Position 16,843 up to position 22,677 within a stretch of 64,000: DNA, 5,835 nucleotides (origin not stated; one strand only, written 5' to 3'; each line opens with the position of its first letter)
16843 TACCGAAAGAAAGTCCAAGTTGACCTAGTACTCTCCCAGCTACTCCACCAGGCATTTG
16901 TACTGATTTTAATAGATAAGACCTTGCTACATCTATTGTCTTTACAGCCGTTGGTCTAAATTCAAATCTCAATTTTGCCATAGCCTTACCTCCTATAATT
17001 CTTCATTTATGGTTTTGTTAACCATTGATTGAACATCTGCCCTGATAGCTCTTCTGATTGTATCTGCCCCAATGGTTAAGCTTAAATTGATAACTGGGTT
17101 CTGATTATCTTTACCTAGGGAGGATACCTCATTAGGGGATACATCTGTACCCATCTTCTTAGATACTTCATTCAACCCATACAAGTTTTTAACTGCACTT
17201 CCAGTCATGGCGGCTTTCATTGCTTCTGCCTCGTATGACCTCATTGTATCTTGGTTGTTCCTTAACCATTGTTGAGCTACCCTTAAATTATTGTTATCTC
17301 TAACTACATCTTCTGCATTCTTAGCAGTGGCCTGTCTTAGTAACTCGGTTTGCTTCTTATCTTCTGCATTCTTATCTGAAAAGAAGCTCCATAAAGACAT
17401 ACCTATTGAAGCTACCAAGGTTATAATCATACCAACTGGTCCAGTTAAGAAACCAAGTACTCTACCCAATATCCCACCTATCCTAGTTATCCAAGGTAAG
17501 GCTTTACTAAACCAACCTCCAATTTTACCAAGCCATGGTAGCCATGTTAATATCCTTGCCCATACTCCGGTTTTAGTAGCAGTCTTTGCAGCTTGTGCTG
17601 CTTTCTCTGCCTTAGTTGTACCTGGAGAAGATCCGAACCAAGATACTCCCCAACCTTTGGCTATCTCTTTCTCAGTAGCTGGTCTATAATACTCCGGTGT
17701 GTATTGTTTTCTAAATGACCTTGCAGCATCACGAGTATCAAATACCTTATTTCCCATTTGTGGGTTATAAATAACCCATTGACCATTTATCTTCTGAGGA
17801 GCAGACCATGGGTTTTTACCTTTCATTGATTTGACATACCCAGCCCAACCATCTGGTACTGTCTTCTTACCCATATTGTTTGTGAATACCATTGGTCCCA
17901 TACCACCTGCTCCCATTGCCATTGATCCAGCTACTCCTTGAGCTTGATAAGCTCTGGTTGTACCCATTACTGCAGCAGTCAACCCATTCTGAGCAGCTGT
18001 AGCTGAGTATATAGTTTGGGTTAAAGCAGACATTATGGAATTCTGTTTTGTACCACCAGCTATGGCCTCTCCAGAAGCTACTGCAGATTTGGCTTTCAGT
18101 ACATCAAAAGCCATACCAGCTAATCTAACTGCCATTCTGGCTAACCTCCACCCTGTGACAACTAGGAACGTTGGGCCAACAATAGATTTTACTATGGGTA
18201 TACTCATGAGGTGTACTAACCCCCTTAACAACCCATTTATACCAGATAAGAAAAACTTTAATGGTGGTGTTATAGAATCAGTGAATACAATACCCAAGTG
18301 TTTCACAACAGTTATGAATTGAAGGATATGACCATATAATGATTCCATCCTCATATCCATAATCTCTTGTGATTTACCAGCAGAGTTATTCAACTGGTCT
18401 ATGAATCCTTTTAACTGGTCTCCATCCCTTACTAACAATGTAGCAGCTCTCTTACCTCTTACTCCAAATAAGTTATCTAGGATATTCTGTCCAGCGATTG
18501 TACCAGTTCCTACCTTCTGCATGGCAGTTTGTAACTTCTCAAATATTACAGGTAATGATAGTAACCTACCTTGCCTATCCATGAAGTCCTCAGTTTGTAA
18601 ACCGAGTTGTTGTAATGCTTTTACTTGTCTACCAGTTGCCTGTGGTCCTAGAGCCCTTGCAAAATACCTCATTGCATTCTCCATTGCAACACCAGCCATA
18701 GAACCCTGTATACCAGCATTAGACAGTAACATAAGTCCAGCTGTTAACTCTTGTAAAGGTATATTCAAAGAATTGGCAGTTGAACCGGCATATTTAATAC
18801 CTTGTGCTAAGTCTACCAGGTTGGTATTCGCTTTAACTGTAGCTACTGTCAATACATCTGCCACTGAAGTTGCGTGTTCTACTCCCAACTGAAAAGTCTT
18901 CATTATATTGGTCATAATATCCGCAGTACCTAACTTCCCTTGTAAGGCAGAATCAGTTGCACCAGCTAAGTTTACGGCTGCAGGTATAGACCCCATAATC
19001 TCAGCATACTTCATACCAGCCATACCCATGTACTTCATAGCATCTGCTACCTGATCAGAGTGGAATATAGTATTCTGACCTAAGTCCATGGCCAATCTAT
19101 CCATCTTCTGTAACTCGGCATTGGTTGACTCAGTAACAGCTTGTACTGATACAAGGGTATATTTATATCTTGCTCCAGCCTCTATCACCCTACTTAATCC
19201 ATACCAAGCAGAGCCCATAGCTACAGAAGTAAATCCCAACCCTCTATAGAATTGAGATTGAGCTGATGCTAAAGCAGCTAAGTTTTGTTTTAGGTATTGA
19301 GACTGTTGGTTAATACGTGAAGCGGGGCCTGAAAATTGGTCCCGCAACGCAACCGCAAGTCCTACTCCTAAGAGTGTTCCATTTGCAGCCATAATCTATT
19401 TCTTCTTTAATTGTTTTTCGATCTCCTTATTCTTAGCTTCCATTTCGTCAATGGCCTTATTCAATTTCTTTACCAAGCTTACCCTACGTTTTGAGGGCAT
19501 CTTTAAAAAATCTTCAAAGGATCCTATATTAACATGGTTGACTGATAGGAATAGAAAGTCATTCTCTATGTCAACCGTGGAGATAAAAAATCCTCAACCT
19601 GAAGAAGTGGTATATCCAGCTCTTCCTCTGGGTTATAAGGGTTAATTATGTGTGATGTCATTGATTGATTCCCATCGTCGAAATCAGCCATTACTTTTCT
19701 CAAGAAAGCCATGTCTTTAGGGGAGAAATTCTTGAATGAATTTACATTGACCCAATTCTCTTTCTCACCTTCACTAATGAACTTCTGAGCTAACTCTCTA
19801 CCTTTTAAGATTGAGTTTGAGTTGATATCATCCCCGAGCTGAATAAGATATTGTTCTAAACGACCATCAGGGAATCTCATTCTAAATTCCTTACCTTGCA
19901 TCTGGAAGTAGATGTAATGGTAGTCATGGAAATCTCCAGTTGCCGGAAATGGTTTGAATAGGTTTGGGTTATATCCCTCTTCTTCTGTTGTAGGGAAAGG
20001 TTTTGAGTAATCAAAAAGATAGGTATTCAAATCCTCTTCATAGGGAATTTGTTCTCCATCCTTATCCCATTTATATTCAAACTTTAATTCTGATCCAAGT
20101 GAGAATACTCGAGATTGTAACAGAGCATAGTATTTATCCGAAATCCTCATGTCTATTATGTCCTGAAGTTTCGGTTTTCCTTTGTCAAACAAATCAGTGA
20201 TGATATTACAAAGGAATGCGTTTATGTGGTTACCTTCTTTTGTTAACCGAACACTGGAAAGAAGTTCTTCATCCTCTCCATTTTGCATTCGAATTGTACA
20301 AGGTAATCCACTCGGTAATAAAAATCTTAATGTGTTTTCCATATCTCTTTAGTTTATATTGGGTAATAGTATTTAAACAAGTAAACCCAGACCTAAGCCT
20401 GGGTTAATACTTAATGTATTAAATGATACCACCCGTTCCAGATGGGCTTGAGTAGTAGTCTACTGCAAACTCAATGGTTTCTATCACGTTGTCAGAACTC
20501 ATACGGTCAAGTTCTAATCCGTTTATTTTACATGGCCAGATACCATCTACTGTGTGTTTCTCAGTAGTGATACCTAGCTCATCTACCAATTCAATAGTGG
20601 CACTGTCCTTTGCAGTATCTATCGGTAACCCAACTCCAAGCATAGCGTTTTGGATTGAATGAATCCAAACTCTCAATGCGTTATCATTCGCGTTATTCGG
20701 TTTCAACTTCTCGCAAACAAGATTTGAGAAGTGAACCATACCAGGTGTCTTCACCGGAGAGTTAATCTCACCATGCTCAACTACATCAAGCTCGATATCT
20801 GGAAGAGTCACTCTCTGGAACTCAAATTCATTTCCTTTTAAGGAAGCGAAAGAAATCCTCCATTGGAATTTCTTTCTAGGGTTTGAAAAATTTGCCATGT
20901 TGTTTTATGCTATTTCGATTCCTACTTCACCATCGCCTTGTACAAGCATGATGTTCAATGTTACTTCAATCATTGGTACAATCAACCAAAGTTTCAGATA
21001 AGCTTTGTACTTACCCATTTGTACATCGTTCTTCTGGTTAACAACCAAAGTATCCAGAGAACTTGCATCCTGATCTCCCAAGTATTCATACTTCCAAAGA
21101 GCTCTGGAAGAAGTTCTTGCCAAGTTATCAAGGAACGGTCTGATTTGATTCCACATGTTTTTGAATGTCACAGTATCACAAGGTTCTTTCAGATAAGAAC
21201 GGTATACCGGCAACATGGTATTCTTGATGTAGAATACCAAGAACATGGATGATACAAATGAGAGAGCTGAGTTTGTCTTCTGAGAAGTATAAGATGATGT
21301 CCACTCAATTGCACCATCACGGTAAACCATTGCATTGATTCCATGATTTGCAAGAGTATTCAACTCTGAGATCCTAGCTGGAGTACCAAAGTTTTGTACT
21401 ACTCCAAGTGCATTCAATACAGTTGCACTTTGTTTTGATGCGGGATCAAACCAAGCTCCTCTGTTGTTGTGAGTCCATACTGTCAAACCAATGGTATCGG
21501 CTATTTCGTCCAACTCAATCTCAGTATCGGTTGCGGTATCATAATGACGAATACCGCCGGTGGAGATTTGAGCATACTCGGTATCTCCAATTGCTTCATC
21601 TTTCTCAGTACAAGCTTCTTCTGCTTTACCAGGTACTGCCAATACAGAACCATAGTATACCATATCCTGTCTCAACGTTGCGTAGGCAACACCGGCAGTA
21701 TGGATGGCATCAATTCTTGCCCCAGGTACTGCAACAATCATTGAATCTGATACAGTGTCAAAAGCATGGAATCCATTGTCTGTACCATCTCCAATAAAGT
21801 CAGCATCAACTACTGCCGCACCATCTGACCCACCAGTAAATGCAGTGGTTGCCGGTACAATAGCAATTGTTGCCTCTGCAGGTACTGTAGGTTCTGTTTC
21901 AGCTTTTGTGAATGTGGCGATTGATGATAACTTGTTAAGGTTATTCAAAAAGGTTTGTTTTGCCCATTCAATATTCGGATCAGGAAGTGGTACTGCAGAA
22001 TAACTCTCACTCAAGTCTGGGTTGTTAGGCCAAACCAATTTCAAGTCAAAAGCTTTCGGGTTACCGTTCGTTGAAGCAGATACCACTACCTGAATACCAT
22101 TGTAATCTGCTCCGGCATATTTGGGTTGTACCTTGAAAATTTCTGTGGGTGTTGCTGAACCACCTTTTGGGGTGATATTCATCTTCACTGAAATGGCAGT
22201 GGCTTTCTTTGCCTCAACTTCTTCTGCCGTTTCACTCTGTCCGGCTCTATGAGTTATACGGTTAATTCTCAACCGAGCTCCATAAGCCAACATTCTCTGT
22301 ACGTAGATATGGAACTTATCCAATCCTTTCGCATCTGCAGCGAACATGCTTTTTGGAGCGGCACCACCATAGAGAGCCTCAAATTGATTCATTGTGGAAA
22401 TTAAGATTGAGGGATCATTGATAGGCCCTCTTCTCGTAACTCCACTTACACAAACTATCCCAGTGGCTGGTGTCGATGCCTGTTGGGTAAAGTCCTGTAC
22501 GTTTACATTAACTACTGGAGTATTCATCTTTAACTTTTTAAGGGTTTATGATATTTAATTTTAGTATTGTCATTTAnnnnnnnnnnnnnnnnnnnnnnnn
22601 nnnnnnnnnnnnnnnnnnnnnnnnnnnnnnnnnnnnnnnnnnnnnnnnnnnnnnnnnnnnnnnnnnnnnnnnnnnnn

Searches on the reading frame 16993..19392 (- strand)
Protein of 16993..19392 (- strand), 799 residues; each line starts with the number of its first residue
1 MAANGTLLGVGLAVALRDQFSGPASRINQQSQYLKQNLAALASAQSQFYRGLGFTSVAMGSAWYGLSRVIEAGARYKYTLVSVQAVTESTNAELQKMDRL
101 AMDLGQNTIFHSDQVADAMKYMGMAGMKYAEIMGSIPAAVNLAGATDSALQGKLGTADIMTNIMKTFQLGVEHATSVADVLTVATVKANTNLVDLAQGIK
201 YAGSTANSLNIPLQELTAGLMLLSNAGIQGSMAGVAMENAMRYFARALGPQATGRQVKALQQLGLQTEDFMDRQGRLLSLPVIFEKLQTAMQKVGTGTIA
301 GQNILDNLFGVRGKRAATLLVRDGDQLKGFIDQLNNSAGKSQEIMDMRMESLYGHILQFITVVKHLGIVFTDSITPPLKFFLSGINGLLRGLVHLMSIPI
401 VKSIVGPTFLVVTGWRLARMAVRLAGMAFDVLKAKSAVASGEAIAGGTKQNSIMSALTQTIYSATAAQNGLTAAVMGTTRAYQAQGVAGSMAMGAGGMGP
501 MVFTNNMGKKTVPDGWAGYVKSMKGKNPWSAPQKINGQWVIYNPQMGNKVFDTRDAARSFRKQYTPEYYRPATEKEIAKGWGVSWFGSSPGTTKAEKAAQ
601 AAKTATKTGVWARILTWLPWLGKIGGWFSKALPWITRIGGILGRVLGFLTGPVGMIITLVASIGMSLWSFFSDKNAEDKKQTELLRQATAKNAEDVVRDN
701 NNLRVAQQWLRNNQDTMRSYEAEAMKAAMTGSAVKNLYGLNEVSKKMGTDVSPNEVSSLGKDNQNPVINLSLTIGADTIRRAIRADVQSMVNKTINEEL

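Call 8: search_protein_families(library=phrogs, proteins=[window:16993-19392:-])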
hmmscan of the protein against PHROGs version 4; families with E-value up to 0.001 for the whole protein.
window:16993-19392:- (799 aa): 18 families
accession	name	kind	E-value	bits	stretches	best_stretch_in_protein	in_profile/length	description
phrog_9696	-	tail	2.1e-50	172.5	1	25-323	37-318/1415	tail length tape measure protein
phrog_1533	-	tail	3.3e-50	171.8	1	57-493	237-661/1688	tail length tape measure protein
phrog_28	-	tail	7.7e-41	141.7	1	16-668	230-674/1228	tail length tape measure protein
phrog_4704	-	tail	1.4e-38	134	1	70-458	216-584/625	tail length tape measure protein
phrog_991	-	tail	7.9e-31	107.6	1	14-664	219-660/1966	tail length tape measure protein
phrog_1272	-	tail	6.8e-27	94.7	1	27-477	205-657/1606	tail length tape measure protein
phrog_5493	-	tail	6.9e-27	95.2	1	15-320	11-304/1102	tail length tape measure protein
phrog_5218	-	unknown function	3.8e-25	89.3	1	18-481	180-662/1599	-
phrog_167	-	tail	1.2e-23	83.8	1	53-702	270-854/1555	tail length tape measure protein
phrog_16692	-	unknown function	6.7e-23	82.1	1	39-355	146-464/1107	-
phrog_19074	-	unknown function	1.2e-22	80.7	1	64-385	146-455/1384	-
phrog_38390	-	tail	4.6e-22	78.9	1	39-365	31-333/1029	tail length tape measure protein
phrog_1293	-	tail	1.6e-19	70.3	1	77-502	193-610/1424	tail length tape measure protein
phrog_37649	-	tail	2.3e-16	59.2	1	35-271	423-648/2006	tail length tape measure protein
phrog_28420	-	tail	2.8e-16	59.8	1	75-271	60-248/906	tail length tape measure protein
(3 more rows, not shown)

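Call 9: search_protein_families(library=pfam, proteins=[window:16993-19392:-])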
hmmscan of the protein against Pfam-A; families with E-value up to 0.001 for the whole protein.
window:16993-19392:- (799 aa): 1 family
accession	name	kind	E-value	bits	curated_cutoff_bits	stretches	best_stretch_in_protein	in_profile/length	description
PF10145.14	PhageMin_Tail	-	6.1e-33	114.8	33.2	1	100-310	3-201/201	Phage-related minor tail protein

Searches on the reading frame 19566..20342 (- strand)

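Call 50: search_protein_families(library=phrogs, proteins=[window:19566-20342:-])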
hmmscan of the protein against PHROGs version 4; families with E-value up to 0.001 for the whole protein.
window:19566-20342:- (258 aa): 1 family
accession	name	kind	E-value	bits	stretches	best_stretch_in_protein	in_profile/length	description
phrog_150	-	tail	1.1e-05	26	1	4-112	14-119/282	baseplate hub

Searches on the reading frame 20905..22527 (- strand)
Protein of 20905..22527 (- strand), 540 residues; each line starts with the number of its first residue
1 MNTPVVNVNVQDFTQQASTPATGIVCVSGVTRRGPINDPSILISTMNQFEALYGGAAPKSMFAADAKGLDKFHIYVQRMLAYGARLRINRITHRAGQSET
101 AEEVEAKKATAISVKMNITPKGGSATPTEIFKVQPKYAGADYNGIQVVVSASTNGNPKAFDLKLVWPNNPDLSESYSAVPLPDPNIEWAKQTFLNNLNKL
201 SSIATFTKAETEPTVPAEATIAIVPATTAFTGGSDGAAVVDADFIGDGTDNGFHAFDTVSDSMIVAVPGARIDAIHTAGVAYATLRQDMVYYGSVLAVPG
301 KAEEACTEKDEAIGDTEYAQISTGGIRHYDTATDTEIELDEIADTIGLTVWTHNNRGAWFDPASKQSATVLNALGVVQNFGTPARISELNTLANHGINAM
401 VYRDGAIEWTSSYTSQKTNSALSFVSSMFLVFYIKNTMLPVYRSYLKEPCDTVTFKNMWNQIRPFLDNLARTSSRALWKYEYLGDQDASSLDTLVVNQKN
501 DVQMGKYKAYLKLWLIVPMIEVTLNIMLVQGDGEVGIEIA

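Call 47: search_protein_families(library=pfam, proteins=[window:20905-22527:-], max_evalue=0.001)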
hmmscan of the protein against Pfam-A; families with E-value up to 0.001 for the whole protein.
window:20905-22527:- (540 aa): 0 families

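Call 50: search_protein_families(library=phrogs, proteins=[window:20905-22527:-])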
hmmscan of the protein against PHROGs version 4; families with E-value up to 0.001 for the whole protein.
window:20905-22527:- (540 aa): 3 families
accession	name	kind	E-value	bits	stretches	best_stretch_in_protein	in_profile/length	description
phrog_23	-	tail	4.2e-25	89.4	1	6-470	27-414/496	tail sheath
phrog_15814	-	unknown function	3.6e-13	49.4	1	122-292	322-483/738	-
phrog_279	-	tail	7.5e-05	22.7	1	113-324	84-292/489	tail sheath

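Call 55: search_dna_similar(query=window:20905-22527:-, collection=phages, mode=protein, max_rows=25)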
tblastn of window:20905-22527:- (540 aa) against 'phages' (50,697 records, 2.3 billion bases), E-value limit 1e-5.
Records with a match: 13; places in all: 13; records where one place covers at least 80% of the query: 0.
Best place of each record, by identity: <60% 13.
By first word of the organism name: Rhizobium 10; Phage 2; Bacteriophage 1.
By host as written in the record: bacteria 2; Rhizobium phaseoli INC1-2 2; Rhizobium sp. N941 2; Rhizobium phaseoli T3_6 1; R. phaseoli INC 1-2 1; R. phaseoli S20 1; R. etli NXC12 1; Rhizobium phaseoli T2_3 1; and 2 more.
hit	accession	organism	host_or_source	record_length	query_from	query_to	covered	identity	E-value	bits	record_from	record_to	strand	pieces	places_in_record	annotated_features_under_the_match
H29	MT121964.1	Phage DP SC_6_H4_2017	bacteria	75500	284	540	48%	29.3%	2e-23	111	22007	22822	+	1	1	none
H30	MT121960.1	Phage DP SC_2_H4_2017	bacteria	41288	324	538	40%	32.0%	1e-21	105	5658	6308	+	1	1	none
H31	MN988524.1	Rhizobium phage RHph_TM3_3_6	Rhizobium phaseoli T3_6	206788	229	494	49%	24.6%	8e-7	58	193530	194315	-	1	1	tail sheath protein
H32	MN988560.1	Rhizobium phage RHph_TM21B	R. phaseoli INC 1-2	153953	229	494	49%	24.6%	8e-7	58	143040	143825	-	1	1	tail sheath protein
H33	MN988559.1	Rhizobium phage RHph_TM39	R. phaseoli S20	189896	229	494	49%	24.6%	8e-7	58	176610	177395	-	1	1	tail sheath protein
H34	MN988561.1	Rhizobium phage RHph_TM61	R. etli NXC12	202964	229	494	49%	24.6%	8e-7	58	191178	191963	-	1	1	tail sheath protein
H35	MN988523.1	Rhizobium phage RHph_TM2_3B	Rhizobium phaseoli T2_3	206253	229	494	49%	24.6%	8e-7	58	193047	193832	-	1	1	tail sheath protein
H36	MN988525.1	Rhizobium phage RHph_Y65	Rhizobium phaseoli INC1-2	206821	229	494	49%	24.6%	8e-7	58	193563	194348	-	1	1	tail sheath protein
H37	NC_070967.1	Rhizobium phage RHph_Y65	Rhizobium phaseoli INC1-2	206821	229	494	49%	24.6%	8e-7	58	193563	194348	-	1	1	tail sheath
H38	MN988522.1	Rhizobium phage RHph_TM40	Rhizobium leg. CIAT894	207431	229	494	49%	24.6%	8e-7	58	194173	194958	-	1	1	tail sheath protein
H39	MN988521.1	Rhizobium phage RHph_TM30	Rhizobium sp. N941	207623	229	494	49%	24.6%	8e-7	58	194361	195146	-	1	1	tail sheath protein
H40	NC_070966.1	Rhizobium phage RHph_TM30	Rhizobium sp. N941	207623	229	494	49%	24.6%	8e-7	58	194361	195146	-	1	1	tail sheath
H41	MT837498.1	Bacteriophage sp.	human fecal samples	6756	324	537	40%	30.2%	2e-23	110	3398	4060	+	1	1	record has no annotation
